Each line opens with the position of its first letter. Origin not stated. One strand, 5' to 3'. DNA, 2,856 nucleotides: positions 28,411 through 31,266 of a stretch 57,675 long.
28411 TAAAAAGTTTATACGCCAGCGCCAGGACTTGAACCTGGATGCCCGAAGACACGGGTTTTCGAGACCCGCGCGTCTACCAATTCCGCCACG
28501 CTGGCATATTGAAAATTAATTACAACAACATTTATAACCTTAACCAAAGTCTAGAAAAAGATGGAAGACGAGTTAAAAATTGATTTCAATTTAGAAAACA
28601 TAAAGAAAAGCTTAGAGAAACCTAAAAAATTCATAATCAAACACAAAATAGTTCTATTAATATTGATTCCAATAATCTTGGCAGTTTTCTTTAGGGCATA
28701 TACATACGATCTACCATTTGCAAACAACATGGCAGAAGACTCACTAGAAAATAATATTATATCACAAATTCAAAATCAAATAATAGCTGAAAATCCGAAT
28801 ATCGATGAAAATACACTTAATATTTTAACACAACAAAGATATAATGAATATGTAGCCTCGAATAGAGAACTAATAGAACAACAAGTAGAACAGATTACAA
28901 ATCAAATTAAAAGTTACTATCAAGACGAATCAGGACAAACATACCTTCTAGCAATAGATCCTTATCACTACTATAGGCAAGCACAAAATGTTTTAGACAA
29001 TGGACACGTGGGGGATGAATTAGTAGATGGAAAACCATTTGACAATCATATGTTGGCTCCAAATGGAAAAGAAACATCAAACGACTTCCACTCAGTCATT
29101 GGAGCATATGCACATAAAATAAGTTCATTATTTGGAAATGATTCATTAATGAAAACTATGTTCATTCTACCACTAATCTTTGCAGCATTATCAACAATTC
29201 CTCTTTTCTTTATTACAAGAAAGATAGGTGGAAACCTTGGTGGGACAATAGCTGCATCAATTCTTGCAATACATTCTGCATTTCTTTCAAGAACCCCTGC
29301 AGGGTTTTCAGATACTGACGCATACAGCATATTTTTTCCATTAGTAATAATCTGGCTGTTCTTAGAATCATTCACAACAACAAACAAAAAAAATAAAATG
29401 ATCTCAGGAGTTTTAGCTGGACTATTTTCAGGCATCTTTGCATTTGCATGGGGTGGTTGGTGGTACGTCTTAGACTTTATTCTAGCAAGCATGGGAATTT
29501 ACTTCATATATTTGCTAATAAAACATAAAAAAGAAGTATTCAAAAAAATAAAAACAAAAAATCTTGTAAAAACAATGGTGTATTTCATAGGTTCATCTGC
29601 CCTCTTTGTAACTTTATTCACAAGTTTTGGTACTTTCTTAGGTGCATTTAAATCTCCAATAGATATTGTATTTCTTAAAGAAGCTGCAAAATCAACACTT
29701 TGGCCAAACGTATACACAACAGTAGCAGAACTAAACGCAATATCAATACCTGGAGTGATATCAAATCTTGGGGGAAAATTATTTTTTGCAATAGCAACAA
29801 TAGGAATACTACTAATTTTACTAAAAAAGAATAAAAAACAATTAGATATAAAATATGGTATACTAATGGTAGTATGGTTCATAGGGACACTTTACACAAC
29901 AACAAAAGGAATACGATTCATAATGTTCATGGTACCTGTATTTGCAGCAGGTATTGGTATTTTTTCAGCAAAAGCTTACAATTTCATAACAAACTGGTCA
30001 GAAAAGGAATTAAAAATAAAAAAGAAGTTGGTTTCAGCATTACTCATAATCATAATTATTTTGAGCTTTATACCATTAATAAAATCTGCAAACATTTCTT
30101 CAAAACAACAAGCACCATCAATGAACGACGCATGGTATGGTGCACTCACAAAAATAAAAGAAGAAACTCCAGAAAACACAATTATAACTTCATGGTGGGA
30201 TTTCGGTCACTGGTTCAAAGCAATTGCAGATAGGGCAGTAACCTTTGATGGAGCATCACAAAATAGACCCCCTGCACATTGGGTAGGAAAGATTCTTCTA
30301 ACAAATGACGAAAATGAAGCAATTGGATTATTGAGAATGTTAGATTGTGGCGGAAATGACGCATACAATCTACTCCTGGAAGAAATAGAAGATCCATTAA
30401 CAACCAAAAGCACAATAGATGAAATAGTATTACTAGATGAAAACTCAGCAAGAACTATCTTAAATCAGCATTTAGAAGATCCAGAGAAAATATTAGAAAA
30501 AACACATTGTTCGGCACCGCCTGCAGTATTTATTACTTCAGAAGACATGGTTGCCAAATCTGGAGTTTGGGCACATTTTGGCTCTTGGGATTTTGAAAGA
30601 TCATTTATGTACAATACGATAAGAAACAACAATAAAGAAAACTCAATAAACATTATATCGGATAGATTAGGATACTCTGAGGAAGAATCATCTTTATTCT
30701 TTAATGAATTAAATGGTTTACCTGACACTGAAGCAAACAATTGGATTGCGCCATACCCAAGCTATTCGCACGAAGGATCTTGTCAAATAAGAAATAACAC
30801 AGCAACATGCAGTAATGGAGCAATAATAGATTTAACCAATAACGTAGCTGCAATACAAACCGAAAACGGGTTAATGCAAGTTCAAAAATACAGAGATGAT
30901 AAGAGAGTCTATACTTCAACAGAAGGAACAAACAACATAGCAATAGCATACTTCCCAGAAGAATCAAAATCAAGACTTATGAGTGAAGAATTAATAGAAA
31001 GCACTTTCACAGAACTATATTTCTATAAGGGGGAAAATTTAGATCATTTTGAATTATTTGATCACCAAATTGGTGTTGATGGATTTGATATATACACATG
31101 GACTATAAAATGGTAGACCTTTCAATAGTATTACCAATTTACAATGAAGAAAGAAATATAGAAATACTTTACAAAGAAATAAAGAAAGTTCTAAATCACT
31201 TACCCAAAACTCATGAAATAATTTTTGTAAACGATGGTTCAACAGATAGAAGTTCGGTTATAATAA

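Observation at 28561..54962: AglB N-glycosylation locus with built-in phosphonate biosynthesis: candidate phosphono-N-glycan system in a DPANN archaeon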

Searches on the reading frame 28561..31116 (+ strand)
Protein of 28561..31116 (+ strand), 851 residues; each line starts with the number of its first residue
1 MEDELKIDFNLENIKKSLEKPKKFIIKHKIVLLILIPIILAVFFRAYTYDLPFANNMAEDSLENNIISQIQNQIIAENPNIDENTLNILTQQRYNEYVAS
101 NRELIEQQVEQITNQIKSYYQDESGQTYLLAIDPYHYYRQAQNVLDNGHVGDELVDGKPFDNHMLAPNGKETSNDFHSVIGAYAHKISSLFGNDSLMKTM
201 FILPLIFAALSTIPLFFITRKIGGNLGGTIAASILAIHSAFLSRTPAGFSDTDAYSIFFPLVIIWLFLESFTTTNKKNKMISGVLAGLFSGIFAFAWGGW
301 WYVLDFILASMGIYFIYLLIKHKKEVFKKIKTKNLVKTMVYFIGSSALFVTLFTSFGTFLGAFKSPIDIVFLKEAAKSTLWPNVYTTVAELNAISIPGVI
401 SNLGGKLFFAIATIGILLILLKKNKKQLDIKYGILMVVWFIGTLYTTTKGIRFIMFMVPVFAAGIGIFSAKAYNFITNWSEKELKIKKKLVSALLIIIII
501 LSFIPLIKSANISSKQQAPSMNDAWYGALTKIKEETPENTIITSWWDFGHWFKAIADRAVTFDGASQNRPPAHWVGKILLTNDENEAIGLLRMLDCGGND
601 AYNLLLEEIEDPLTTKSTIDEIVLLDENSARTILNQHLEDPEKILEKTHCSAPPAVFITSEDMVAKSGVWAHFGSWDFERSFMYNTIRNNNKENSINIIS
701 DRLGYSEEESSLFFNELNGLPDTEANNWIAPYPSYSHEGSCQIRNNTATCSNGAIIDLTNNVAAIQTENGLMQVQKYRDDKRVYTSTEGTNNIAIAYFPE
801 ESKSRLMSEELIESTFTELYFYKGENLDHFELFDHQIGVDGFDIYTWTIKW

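Call 3: search_protein_families(library=pfam, proteins=[window:28561-31116:+], max_evalue=0.001)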
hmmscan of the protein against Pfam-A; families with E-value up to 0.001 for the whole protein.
window:28561-31116:+ (851 aa): 2 families
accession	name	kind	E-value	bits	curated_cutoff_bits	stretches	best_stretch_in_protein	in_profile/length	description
PF02516.20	STT3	-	3.5e-51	175.4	24.5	1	108-507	8-401/405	Oligosaccharyl transferase STT3, N-terminal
PF21436.2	STT3-PglB_core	-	0.00029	21.8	23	0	541-593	4-55/131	STT3/PglB/AglB core domain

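Call 7: search_protein_families(library=ncbifam, proteins=[window:28561-31116:+], max_evalue=0.001)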
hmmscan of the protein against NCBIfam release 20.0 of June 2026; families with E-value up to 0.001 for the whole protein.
window:28561-31116:+ (851 aa): 2 families
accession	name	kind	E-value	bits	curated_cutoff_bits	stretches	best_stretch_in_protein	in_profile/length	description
TIGR04154.1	archaeo_STT3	subfamily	6.4e-29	100.9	450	2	125-354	26-258/831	oligosaccharyl transferase, archaeosortase A system-associated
NF050801.1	ProtGlycPglB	equivalog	1.5e-19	70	1300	2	378-567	304-479/713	undecaprenyl-diphosphooligosaccharide--protein glycotransferase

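Call 26: find_homologous_proteins(query=window:28561-31116:+, max_evalue=1e-10)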
Query window:28561-31116:+ (851 aa): 810 proteins with E <= 1e-10 among 8000 candidates; the best 120 are listed.
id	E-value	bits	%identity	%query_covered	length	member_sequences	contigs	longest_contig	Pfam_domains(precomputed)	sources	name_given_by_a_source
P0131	0.0e+0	1929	100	100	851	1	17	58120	PF02516.21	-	-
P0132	0.0e+0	1372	68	100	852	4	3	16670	PF02516.21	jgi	-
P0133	0.0e+0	1297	65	100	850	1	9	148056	PF02516.21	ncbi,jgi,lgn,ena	jgi:dolichyl-phosphooligosaccharide-protein glycotransferase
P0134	0.0e+0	1281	65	95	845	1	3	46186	PF02516.21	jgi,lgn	-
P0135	0.0e+0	1256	63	100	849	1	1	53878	PF02516.21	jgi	jgi:dolichyl-phosphooligosaccharide-protein glycotransferase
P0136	0.0e+0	1243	63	98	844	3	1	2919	PF02516.21,PF21436.3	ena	-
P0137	0.0e+0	1234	62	100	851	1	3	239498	PF02516.21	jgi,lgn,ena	jgi:dolichyl-phosphooligosaccharide-protein glycotransferase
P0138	0.0e+0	1232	62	100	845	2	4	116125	PF02516.21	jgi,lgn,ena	-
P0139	0.0e+0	1228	62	98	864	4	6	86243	PF02516.21,PF21436.3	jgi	-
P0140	0.0e+0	1217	62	96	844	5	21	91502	PF02516.21,PF21436.3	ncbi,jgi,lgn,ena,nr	ncbi:hypothetical protein HOC06_00535 [Candidatus Woesearchaeota archaeon]|jgi:dolichyl-phosphooligo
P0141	0.0e+0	1216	61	100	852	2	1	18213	PF02516.21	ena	-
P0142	0.0e+0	1210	61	100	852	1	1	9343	PF02516.21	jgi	jgi:dolichyl-diphosphooligosaccharide--protein glycosyltransferase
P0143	0.0e+0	1208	61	100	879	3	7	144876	PF02516.21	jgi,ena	jgi:dolichyl-phosphooligosaccharide-protein glycotransferase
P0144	0.0e+0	1202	61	96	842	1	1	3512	PF02516.21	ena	-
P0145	0.0e+0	1201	61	96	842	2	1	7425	PF02516.21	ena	-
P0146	0.0e+0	1201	61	96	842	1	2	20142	PF02516.21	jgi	-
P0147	0.0e+0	1199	61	98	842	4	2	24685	PF02516.21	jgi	-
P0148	0.0e+0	1195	60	99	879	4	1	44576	PF02516.21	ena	-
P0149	0.0e+0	1185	61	98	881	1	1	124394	PF02516.21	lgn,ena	-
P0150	0.0e+0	1184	60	100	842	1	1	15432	PF02516.21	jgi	jgi:dolichyl-phosphooligosaccharide-protein glycotransferase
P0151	0.0e+0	1177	60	98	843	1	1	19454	PF02516.21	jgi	-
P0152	0.0e+0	1133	56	100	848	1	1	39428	PF02516.21,PF21436.3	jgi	jgi:dolichyl-phosphooligosaccharide-protein glycotransferase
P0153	0.0e+0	1127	56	100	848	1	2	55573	PF02516.21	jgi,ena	jgi:dolichyl-phosphooligosaccharide-protein glycotransferase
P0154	0.0e+0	1126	57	100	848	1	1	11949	PF02516.21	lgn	-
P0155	0.0e+0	1124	56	100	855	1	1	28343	PF02516.21,PF21436.3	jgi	jgi:dolichyl-phosphooligosaccharide-protein glycotransferase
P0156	0.0e+0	1121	56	100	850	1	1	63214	PF02516.21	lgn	-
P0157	0.0e+0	1114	57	100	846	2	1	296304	PF02516.21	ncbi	-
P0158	0.0e+0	1101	57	100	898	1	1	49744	PF02516.21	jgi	jgi:dolichyl-phosphooligosaccharide-protein glycotransferase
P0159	0.0e+0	1099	56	100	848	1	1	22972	PF02516.21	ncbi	-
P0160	0.0e+0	1095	55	100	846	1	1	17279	PF02516.21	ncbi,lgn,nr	ncbi:dolichyl-diphosphooligosaccharide--protein glycosyltransferase subunit STT3 [archaeon]|nr:dolic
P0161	0.0e+0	1090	56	100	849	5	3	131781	PF02516.21,PF21436.3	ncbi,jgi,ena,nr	ncbi:hypothetical protein HN865_04025 [Candidatus Woesearchaeota archaeon]|jgi:dolichyl-phosphooligo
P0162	0.0e+0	1085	55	100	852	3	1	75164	PF02516.21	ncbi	-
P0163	0.0e+0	1084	57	100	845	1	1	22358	PF02516.21,PF21436.3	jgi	jgi:dolichyl-phosphooligosaccharide-protein glycotransferase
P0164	0.0e+0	1084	57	96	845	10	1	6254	PF02516.21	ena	-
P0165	0.0e+0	1080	57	96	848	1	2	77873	PF02516.21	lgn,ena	-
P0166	0.0e+0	1063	52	100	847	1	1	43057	PF02516.21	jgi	jgi:dolichyl-phosphooligosaccharide-protein glycotransferase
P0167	0.0e+0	1052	52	100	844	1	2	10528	PF02516.21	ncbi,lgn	-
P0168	0.0e+0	1050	53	100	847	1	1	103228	PF02516.21,PF13231.13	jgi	-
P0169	0.0e+0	1048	54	100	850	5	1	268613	PF02516.21,PF13231.13,PF21436.3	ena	-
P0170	0.0e+0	1033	54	95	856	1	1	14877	PF02516.21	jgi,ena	-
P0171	4.4e-297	1006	50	100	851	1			PF02516.21,PF21436.3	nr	nr:hypothetical protein [Nanoarchaeum sp.]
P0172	1.2e-294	998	59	86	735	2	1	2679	PF02516.21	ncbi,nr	ncbi:hypothetical protein HN865_01865, partial [Candidatus Woesearchaeota archaeon]|nr:hypothetical 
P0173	1.4e-293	994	52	100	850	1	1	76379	PF02516.21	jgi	jgi:dolichyl-diphosphooligosaccharide--protein glycosyltransferase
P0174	8.2e-285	965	50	97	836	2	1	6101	PF02516.21,PF21436.3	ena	-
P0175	3.4e-271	920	49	97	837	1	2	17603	PF02516.21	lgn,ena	-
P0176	2.5e-242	825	45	95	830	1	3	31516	PF02516.21,PF21436.3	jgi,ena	jgi:dolichyl-phosphooligosaccharide-protein glycotransferase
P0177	1.8e-241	822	43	100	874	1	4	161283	PF02516.21,PF21436.3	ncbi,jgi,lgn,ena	-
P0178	1.1e-238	813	44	100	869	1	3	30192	PF02516.21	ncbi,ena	-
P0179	9.4e-233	793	44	98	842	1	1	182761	PF02516.21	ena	-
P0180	1.9e-232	792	42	98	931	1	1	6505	PF02516.21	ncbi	ncbi:MAG: STT3 domain-containing protein [Candidatus Woesearchaeota archaeon]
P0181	2.7e-229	782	43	100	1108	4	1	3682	PF13145.13,PF00639.28,PF02516.21,PF13616.13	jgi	-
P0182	6.9e-229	780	41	99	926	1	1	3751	PF02516.21,PF21436.3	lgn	-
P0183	9.9e-228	777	41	100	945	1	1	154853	PF02516.21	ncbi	-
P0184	2.7e-227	775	43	96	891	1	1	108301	PF02516.21,PF13231.13,PF21436.3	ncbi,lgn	-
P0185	4.0e-225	768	40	100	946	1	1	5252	PF02516.21,PF13231.13,PF21436.3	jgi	-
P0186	1.1e-224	767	41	100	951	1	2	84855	PF02516.21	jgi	jgi:dolichyl-phosphooligosaccharide-protein glycotransferase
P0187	3.0e-224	765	43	97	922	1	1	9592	PF02516.21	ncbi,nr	ncbi:hypothetical protein GF345_04910 [Candidatus Woesearchaeota archaeon]|nr:hypothetical protein [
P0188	4.6e-224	764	45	100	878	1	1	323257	PF02516.21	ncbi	ncbi:STT3 domain-containing protein [Nanoarchaeota archaeon]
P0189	7.5e-224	764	41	96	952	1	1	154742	PF02516.21,PF13231.13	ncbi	ncbi:MAG: STT3 domain-containing protein [archaeon]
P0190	3.3e-223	762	40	100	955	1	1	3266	PF02516.21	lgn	-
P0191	3.8e-223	761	42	100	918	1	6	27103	PF02516.21,PF21436.3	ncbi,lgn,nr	ncbi:MAG: Dolichyl-phosphooligosaccharide-protein glycotransferase [Candidatus Woesearchaeota archae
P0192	1.4e-222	760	39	100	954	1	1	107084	PF02516.21,PF13231.13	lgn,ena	-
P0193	5.4e-222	758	40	95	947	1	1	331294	PF02516.21,PF21436.3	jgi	-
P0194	5.7e-222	757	41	99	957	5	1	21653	PF02516.21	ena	-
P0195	1.5e-221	756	40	96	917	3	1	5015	PF02516.21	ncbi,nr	ncbi:MAG: hypothetical protein KKF65_04510 [Nanoarchaeota archaeon]|nr:hypothetical protein [Nanoarc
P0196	5.3e-221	754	39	99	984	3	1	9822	PF02516.21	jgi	-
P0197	3.8e-220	751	43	97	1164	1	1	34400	PF13145.13,PF00639.28,PF02516.21,PF13616.13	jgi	jgi:dolichyl-diphosphooligosaccharide--protein glycosyltransferase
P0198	8.3e-220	750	41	99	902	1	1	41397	PF02516.21,PF13231.13,PF21436.3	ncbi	-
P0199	1.1e-219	750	42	97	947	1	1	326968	PF20176.4,PF02516.21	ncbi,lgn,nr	ncbi:hypothetical protein GOV04_03690 [Candidatus Woesearchaeota archaeon]|nr:hypothetical protein [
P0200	1.2e-219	750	40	97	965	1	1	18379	PF02516.21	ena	-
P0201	1.5e-219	750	44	99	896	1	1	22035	PF02516.21,PF21436.3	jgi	-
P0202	1.7e-219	749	42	98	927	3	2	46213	PF02516.21,PF21436.3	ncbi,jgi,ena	-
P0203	1.0e-218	747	41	97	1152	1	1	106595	PF02516.21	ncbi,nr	ncbi:hypothetical protein KY360_07365 [Candidatus Woesearchaeota archaeon]|nr:hypothetical protein [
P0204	1.1e-218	747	41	93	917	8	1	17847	PF02516.21,PF21436.3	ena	-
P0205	1.3e-218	746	38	94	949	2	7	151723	PF02516.21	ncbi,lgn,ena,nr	ncbi:hypothetical protein H8D36_05205 [archaeon]|nr:hypothetical protein [archaeon] MBL7056794.1 hyp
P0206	3.0e-218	745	39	96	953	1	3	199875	PF02516.21,PF13231.13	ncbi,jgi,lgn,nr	ncbi:hypothetical protein HQ533_02265 [Candidatus Woesearchaeota archaeon]|nr:hypothetical protein [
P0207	3.3e-218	745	40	100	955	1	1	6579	PF02516.21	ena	-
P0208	4.2e-218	745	43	100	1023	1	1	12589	PF02516.21,PF21436.3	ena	-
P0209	5.7e-218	744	42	100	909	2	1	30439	PF02516.21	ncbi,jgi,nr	ncbi:dolichyl-diphosphooligosaccharide--protein glycosyltransferase subunit STT3 [Candidatus Woesear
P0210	5.9e-218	744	42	99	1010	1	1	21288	PF02516.21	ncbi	-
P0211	7.7e-218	744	40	95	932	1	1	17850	PF02516.21,PF21436.3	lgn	-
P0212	3.9e-217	742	41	100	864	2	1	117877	PF02516.21,PF21436.3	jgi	-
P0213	3.9e-217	741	40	100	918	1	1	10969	PF02516.21,PF21436.3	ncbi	ncbi:MAG: STT3 domain-containing protein [Candidatus Woesearchaeota archaeon]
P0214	5.4e-217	741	42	100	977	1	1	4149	PF02516.21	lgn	-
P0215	5.7e-217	741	41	96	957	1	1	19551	PF02516.21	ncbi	-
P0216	6.0e-217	741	41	95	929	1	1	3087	PF02516.21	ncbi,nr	ncbi:hypothetical protein D6777_02065 [Candidatus Woesearchaeota archaeon]|nr:MAG: hypothetical prot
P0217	7.9e-217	740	40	96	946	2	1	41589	PF02516.21,PF21436.3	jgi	-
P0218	9.1e-217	740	41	99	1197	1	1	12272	PF02516.21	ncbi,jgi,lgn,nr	ncbi:hypothetical protein KY366_00500 [Candidatus Woesearchaeota archaeon]|nr:hypothetical protein [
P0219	3.1e-216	739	40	99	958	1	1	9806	PF02516.21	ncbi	-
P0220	3.5e-216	738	39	100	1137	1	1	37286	PF02516.21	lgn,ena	-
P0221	1.2e-215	737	43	97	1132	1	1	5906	PF02516.21,PF00254.35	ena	-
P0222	1.3e-215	736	50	77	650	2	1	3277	PF02516.21,PF21436.3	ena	-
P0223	1.6e-215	736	41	98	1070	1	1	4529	PF02516.21,PF00254.35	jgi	-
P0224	1.8e-215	736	41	100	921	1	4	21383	PF02516.21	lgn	-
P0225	2.6e-215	735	40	100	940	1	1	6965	PF02516.21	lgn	-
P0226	3.6e-215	735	40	97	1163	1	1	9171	PF02516.21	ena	-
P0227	4.5e-215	735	41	95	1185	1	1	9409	PF02516.21,PF21436.3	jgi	-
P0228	6.0e-215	734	42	100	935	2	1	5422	PF02516.21,PF13231.13,PF21436.3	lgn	-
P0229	1.4e-214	733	41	99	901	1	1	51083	PF02516.21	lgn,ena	-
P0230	1.6e-214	733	43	95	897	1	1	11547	PF02516.21,PF13231.13,PF21436.3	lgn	-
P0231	3.7e-214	732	40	95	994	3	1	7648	PF02516.21,PF00254.35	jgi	-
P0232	4.4e-214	731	39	100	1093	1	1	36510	PF02516.21,PF21436.3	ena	-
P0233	9.8e-214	730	40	100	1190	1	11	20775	PF02516.21,PF21436.3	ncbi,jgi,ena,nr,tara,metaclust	ncbi:hypothetical protein CMO93_02650 [Candidatus Woesearchaeota archaeon]|nr:hypothetical protein [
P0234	9.8e-214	730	41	99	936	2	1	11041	PF02516.21,PF21436.3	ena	-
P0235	1.9e-213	729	38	95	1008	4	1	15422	PF02516.21,PF21436.3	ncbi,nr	ncbi:MAG: dolichyl-diphosphooligosaccharide--protein glycosyltransferase subunit STT3 [Nanoarchaeota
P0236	2.0e-213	729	40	100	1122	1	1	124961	PF02516.21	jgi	jgi:dolichyl-diphosphooligosaccharide--protein glycosyltransferase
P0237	2.6e-213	729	40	100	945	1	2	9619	PF02516.21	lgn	-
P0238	3.7e-213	728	38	100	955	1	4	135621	PF02516.21,PF21436.3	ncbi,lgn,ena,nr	ncbi:MAG: glycosyltransferase family 39 protein [Nanoarchaeota archaeon]|nr:glycosyltransferase fami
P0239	4.8e-213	728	41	99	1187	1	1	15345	PF02516.21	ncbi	-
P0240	7.6e-213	727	40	97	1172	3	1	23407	PF02516.21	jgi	-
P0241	9.5e-213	727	40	100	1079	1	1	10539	PF02516.21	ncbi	-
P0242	1.2e-212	727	40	100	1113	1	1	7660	PF02516.21,PF21436.3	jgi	-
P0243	1.2e-212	727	41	100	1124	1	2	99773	PF02516.21,PF00254.35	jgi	-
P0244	3.4e-212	725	41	96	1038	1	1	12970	PF02516.21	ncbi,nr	ncbi:hypothetical protein GF361_03385 [Candidatus Woesearchaeota archaeon]|nr:hypothetical protein [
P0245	5.0e-212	725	40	97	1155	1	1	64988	PF02516.21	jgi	jgi:dolichyl-diphosphooligosaccharide--protein glycosyltransferase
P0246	7.3e-212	724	40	100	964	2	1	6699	PF02516.21,PF21436.3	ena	-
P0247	8.6e-212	724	40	99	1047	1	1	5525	PF02516.21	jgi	jgi:asparagine N-glycosylation enzyme membrane subunit Stt3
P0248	8.7e-212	724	42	100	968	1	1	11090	PF02516.21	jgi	-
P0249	1.3e-211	723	40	97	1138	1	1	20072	PF02516.21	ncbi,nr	ncbi:hypothetical protein GF351_04635 [Candidatus Woesearchaeota archaeon]|nr:hypothetical protein [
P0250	1.5e-211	723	40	100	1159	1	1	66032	PF02516.21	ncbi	-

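Call 27: find_encoding_contigs(protein=P0135, flank=10000, max_places=2)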
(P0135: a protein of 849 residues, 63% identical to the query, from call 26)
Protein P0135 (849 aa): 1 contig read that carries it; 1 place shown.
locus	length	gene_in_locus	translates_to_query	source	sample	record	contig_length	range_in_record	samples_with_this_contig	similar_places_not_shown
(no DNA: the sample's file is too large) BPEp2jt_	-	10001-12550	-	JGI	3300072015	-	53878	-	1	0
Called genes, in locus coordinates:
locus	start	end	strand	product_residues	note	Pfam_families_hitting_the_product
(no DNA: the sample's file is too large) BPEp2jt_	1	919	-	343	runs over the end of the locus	?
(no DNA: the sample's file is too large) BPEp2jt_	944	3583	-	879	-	PF18911:PKD_4, PF00801:PKD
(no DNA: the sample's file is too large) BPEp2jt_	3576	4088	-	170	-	-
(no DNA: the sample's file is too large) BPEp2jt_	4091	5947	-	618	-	PF13385:Laminin_G_3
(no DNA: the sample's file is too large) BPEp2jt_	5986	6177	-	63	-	-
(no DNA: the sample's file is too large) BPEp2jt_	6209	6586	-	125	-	-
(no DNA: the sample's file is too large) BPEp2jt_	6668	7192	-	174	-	PF01994:Trm56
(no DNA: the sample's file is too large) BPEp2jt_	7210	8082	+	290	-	PF02355:SecD_SecF_C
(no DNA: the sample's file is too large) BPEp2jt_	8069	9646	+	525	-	PF02355:SecD_SecF_C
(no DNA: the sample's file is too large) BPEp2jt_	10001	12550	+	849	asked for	PF02516:STT3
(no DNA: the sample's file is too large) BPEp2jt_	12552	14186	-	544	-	-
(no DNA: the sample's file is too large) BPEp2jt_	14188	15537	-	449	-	PF00881:Nitroreductase, PF14512:TM1586_NiRdase (faint), PF00881:Nitroreductase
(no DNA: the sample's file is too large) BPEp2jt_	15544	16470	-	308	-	PF00535:Glycos_transf_2, PF10111:Glyco_tranf_2_2 (weak)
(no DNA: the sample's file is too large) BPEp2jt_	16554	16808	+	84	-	-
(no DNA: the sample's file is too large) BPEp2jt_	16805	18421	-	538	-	PF02366:PMT (weak), PF13231:PMT_2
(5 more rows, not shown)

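Call 28: find_encoding_contigs(protein=P0137, flank=10000, max_places=2)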
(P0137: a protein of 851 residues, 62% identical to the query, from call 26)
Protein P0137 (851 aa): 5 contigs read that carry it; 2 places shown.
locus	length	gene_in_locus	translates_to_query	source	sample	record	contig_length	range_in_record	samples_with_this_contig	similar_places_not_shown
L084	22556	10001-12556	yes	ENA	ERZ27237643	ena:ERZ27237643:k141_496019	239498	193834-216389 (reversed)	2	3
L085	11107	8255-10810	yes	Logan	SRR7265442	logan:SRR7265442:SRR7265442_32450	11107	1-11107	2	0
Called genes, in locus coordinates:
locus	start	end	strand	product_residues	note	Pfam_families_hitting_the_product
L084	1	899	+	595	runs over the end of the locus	PF01850:PIN, PF00437:T2SSE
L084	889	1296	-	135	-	-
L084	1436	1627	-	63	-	PF00313:CSD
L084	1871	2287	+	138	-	PF04307:YdjM (weak)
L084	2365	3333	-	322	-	-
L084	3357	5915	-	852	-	PF00801:PKD, PF18911:PKD_4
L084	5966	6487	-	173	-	PF00588:SpoU_methylase (weak), PF01994:Trm56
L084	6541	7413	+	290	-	PF02355:SecD_SecF_C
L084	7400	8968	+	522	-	PF02355:SecD_SecF_C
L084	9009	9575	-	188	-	-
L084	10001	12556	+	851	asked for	PF02516:STT3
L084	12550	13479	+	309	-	PF00535:Glycos_transf_2, PF10111:Glyco_tranf_2_2 (weak)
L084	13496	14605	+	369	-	PF13439:Glyco_transf_4, PF13477:Glyco_trans_4_2, PF13579:Glyco_trans_4_4, PF20706:GT4-conflict (weak), PF00534:Glycos_transf_1, PF13692:Glyco_trans_1_4, PF13524:Glyco_trans_1_2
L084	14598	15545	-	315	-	PF03706:LPG_synthase_TM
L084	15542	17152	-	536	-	PF13231:PMT_2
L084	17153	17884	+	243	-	PF00535:Glycos_transf_2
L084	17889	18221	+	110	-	PF10066:DUF2304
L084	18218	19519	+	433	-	PF03721:UDPG_MGDP_dh_N, PF00984:UDPG_MGDP_dh, PF03720:UDPG_MGDP_dh_C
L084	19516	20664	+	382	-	PF13439:Glyco_transf_4, PF20706:GT4-conflict, PF00534:Glycos_transf_1, PF13692:Glyco_trans_1_4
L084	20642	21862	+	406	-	PF13439:Glyco_transf_4, PF00534:Glycos_transf_1, PF13692:Glyco_trans_1_4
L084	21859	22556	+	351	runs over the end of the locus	PF00534:Glycos_transf_1, PF13692:Glyco_trans_1_4, PF13524:Glyco_trans_1_2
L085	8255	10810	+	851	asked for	PF02516:STT3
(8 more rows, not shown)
